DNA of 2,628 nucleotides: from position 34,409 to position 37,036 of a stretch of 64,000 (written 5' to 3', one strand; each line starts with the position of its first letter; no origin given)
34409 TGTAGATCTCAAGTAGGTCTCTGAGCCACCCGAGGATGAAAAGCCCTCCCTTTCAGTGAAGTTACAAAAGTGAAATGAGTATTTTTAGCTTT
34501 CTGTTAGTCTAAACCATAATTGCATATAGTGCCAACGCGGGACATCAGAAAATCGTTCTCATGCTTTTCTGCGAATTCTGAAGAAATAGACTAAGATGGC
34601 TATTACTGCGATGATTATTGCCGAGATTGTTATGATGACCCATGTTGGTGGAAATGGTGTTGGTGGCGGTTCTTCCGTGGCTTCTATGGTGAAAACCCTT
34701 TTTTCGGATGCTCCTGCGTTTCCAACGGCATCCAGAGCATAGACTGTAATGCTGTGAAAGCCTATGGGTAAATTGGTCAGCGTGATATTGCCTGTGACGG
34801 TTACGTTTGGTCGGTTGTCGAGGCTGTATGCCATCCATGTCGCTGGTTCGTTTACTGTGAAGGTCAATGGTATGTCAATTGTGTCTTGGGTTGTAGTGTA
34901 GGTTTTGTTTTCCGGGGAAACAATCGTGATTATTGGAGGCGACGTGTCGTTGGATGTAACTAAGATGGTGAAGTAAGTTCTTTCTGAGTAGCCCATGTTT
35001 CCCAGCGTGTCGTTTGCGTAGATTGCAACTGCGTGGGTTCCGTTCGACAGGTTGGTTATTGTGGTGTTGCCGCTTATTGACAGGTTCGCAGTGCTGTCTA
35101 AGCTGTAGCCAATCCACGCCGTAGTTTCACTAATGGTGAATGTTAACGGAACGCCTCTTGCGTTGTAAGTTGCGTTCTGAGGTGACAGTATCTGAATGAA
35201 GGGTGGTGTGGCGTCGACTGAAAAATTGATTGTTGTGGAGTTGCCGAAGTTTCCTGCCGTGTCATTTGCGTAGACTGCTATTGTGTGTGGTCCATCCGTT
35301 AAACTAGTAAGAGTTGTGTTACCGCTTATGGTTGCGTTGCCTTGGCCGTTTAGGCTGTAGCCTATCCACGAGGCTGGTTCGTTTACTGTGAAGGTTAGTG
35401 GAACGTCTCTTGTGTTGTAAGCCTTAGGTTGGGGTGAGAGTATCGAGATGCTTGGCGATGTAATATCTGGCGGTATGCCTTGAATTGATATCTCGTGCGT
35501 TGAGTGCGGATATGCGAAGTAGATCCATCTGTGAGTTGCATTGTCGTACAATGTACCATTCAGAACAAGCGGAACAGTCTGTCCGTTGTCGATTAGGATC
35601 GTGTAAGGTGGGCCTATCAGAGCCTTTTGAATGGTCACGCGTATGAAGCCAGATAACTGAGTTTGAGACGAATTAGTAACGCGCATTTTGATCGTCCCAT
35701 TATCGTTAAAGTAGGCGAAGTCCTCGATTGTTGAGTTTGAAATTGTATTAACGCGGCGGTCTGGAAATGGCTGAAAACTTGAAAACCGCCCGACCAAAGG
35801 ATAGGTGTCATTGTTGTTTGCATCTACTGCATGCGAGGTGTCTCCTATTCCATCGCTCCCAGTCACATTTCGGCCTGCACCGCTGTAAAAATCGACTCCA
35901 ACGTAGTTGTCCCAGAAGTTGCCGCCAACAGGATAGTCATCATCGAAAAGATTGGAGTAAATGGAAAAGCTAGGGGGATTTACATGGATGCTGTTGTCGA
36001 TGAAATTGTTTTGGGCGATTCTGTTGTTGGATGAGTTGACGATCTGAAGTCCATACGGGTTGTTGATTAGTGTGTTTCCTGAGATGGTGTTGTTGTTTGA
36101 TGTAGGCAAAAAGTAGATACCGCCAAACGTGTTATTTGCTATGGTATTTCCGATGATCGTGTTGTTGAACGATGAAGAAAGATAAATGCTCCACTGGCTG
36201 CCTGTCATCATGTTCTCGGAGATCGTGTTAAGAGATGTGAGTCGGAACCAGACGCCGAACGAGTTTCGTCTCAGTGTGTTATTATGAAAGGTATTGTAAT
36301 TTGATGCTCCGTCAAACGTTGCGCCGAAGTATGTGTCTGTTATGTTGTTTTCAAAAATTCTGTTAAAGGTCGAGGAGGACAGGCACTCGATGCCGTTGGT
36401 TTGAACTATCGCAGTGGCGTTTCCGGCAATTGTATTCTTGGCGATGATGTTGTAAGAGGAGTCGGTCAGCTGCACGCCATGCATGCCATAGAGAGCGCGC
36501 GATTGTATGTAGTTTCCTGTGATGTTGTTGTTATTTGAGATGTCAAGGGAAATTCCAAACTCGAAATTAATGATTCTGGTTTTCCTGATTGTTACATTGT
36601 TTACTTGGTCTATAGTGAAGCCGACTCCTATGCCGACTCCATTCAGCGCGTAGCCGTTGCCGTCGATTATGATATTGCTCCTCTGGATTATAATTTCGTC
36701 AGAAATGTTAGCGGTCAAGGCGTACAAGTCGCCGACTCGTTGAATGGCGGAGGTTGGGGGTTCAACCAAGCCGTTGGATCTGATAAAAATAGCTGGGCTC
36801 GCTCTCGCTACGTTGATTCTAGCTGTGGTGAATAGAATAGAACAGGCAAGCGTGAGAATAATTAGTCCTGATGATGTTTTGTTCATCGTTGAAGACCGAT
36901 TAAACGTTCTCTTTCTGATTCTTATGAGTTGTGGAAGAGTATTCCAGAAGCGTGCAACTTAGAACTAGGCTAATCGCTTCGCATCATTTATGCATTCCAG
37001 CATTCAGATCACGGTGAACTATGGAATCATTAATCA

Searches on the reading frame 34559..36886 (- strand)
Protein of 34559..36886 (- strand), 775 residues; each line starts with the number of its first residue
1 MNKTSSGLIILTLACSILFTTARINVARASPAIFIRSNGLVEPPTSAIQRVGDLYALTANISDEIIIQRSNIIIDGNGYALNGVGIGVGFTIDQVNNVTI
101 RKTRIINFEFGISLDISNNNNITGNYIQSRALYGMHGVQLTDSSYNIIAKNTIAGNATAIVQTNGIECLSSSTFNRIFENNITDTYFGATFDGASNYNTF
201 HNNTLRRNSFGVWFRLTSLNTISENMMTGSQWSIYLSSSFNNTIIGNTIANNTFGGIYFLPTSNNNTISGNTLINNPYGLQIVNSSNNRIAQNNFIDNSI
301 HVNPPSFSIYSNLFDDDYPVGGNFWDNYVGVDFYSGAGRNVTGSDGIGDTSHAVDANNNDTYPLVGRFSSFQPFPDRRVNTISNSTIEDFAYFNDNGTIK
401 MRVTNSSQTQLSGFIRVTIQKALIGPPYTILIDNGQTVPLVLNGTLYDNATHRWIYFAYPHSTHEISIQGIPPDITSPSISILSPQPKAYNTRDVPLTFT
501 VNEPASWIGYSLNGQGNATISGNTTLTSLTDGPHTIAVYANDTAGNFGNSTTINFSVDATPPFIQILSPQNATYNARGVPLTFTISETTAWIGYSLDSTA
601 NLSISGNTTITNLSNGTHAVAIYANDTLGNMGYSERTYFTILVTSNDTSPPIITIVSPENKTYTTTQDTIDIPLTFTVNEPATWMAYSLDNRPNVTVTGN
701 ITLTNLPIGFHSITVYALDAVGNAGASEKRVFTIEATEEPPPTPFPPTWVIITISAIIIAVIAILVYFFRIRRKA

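Call 7: search_protein_families(library=pfam, proteins=[window:34559-36886:-], max_evalue=0.01)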
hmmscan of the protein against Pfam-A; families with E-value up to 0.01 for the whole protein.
window:34559-36886:- (775 aa): 7 families
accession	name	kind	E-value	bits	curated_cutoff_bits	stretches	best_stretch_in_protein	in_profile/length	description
PF13229.12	Beta_helix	-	3.1e-32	111.8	25.9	3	136-295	1-158/158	Right handed beta helix region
PF05048.19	NosD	-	1.3e-29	103.6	23.6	2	163-330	38-212/212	Periplasmic copper-binding protein (NosD)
PF19077.6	Big_13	-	1.7e-07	32.1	27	1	502-558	48-101/102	Bacterial Ig-like domain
PF02494.22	HYR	-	1.3e-05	25.9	21.7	0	647-726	2-74/81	HYR domain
PF24421.1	Ig_J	-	2.4e-05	24.8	29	0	525-559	69-103/104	Tip attachment protein J, Ig-like domain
PF13754.12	Big_3_4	-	0.00066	20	27.3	0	524-559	26-61/106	Domain of unknown function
PF07495.19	Y_Y_Y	-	0.0025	18.1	26.6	0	700-734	29-62/65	Y_Y_Y domain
